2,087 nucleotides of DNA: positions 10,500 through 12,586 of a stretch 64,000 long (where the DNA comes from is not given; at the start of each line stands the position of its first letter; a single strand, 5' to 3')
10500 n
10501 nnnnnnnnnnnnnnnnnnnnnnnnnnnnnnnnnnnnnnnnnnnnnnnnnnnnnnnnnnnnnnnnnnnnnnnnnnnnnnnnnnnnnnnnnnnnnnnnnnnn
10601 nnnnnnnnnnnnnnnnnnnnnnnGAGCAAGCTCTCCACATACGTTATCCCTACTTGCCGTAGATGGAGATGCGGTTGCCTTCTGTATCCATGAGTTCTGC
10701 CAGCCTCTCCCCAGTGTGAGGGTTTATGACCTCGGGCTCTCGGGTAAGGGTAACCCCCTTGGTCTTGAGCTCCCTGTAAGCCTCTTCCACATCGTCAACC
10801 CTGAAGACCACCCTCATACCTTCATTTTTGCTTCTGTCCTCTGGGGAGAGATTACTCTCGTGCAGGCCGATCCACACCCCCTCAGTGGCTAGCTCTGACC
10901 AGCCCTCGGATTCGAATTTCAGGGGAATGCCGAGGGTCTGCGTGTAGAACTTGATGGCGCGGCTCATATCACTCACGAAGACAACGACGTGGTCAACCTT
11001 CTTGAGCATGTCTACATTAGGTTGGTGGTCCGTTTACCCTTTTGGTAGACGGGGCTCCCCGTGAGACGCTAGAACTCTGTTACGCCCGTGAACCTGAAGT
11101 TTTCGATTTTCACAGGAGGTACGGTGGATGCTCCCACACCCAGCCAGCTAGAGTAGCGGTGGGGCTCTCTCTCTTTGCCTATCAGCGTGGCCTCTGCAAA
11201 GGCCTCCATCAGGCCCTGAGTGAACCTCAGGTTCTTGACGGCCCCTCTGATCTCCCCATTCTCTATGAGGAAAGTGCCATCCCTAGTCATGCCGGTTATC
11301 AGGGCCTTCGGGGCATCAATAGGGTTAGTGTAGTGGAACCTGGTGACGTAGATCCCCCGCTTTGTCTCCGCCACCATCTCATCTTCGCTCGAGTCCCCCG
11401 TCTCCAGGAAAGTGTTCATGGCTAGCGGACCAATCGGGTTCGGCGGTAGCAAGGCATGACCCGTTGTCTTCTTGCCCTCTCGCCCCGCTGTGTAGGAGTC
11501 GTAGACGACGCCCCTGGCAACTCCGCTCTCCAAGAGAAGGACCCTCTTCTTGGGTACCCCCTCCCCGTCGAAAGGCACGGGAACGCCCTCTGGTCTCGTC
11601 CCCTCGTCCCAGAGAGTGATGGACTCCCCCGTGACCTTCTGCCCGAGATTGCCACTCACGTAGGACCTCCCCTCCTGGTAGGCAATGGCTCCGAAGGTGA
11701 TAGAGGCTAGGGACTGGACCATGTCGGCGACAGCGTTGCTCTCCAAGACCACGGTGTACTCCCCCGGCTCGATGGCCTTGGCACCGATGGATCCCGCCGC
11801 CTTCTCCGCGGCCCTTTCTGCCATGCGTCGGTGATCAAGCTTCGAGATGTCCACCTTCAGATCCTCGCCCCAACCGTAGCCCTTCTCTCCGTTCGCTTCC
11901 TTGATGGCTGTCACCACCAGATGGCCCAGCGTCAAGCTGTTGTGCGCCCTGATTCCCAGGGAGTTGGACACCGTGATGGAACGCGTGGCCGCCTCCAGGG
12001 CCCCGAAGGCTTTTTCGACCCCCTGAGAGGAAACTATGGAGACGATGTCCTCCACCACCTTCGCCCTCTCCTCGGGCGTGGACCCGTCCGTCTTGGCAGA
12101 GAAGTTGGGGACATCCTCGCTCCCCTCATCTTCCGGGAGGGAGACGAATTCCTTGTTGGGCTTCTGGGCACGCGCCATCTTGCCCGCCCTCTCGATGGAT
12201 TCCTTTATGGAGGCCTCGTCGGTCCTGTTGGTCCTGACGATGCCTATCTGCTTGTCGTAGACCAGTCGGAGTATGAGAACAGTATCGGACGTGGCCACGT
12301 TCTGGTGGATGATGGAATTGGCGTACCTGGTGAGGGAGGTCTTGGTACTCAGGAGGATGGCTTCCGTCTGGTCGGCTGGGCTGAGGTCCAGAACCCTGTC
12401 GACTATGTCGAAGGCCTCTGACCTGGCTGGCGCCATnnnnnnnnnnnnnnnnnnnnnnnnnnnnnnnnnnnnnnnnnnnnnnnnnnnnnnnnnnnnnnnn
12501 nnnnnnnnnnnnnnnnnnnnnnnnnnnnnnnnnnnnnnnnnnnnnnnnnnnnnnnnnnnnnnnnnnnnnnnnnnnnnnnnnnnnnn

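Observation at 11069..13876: Two separate TldD/PmbA protease pairs in one 64-kb window (second pair at 59137-61876)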

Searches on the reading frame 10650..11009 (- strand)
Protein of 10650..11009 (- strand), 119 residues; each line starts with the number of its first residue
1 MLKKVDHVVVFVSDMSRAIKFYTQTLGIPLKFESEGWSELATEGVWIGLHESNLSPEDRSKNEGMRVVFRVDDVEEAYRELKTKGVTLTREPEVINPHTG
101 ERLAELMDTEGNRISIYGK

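Call 3: search_protein_families(library=pfam, proteins=[window:10650-11009:-])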
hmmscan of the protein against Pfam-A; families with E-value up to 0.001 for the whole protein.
window:10650-11009:- (119 aa): 5 families
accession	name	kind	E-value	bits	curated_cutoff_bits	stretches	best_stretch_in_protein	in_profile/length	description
PF00903.31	Glyoxalase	-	8.7e-16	58.8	20.6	1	4-114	1-119/121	Glyoxalase/Bleomycin resistance protein/Dioxygenase superfamily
PF13468.12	Glyoxalase_3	-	2.9e-06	27.9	25.1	0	5-31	1-27/176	Glyoxalase-like domain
PF18029.7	Glyoxalase_6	-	1.2e-05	26.3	23.6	1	8-115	2-104/106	Glyoxalase-like domain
PF13669.12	Glyoxalase_4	-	2.8e-05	24.8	27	0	6-92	1-97/109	Glyoxalase/Bleomycin resistance protein/Dioxygenase superfamily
PF12681.13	Glyoxalase_2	-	5.5e-05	23.5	30.1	1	7-116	3-113/118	Glyoxalase-like domain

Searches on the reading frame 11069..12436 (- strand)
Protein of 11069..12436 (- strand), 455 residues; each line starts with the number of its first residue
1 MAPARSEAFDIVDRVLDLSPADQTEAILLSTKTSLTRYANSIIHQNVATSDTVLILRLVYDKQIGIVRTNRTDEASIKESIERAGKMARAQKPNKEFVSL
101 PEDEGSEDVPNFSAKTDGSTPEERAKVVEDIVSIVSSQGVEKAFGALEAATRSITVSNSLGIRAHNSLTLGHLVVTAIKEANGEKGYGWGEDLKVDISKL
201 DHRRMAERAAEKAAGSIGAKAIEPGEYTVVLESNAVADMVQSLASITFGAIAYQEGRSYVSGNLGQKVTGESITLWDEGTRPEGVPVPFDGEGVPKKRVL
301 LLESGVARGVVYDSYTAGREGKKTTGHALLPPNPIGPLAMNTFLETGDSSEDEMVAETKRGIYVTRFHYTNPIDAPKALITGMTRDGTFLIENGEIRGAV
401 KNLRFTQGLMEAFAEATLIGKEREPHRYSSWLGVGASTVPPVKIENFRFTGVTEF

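Call 3: search_protein_families(library=pfam, proteins=[window:11069-12436:-])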
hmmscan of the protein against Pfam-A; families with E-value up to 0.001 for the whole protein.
window:11069-12436:- (455 aa): 3 families
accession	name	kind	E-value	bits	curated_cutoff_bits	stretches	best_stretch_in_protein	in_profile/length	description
PF19289.4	PmbA_TldD_3rd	-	7.6e-48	163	22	1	224-451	1-220/220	PmbA/TldA metallopeptidase C-terminal domain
PF01523.21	PmbA_TldD_1st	-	2e-07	31.5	20.9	1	25-88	2-65/65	PmbA/TldA metallopeptidase domain 1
PF19290.4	PmbA_TldD_2nd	-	3.1e-05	24.8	20.9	1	133-214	31-106/109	PmbA/TldA metallopeptidase central domain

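Call 17: search_solved_structures(query=window:11072-12436:-, show_alignments=1)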
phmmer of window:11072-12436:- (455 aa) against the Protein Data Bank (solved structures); distinct sequences matched with E-value up to 0.001: 9.
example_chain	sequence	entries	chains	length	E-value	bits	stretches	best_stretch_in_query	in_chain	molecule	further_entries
6j6a_A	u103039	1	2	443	4.8e-26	94.7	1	49-450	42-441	Zinc-dependent protease, TldD/PmbA family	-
1vl4_A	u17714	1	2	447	1.5e-24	89.8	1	156-424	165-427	pmbA-related protein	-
1vpb_A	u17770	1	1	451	6.6e-16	61.3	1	48-431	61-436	putative modulator of DNA gyrase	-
5njc_A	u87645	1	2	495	8.6e-13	51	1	140-423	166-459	Metalloprotease TldD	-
5nj5_A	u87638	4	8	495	1.3e-12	50.4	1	140-423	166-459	Metalloprotease TldD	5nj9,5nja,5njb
5njf_A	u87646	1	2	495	1.5e-12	50.2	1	140-423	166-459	Metalloprotease TldD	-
3qtd_A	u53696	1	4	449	3.3e-11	45.8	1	61-424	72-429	PmbA protein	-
3tv9_A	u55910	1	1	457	3.2e-06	29.4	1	157-425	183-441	Putative peptide maturation protein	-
5nj5_B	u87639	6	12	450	4.6e-06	28.9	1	210-426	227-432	Metalloprotease PmbA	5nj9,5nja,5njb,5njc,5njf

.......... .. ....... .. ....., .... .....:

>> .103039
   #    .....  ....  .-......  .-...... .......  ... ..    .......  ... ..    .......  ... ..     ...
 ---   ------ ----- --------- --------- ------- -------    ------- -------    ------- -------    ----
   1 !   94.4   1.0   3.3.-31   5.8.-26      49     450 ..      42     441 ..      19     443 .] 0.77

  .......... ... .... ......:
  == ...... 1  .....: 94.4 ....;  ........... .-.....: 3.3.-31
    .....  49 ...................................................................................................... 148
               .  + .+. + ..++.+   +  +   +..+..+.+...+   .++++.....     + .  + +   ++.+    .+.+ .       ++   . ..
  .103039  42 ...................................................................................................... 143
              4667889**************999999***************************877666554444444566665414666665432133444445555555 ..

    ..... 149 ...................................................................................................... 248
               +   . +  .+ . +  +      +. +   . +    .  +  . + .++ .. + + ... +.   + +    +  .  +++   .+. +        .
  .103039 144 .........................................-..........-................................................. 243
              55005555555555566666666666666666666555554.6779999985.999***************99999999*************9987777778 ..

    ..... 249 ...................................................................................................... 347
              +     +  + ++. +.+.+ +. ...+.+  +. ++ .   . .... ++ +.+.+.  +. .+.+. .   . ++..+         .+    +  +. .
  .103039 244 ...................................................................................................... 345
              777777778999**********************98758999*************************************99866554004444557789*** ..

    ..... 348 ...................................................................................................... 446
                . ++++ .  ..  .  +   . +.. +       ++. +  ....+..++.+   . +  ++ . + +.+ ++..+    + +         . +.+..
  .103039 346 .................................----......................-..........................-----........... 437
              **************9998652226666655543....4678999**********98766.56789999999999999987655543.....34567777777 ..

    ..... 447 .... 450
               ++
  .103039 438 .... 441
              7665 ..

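Call 47: search_protein_families(library=ncbifam, proteins=[window:11072-12436:-], max_evalue=0.001)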
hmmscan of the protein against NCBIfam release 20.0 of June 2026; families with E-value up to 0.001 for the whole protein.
window:11072-12436:- (455 aa): 3 families
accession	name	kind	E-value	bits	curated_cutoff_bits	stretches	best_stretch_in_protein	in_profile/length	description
NF040952.1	Arch_mtprotase_TldD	equivalog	1.6e-16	60.2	635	1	48-422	39-411/443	zinc metalloprotease TldD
NF008006.0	PRK10735.1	equivalog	4.1e-13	48.6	513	1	200-422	217-444/481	metalloprotease TldD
NF008268.0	PRK11040.1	equivalog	1e-10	40.9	438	1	50-424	58-426/446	metalloprotease PmbA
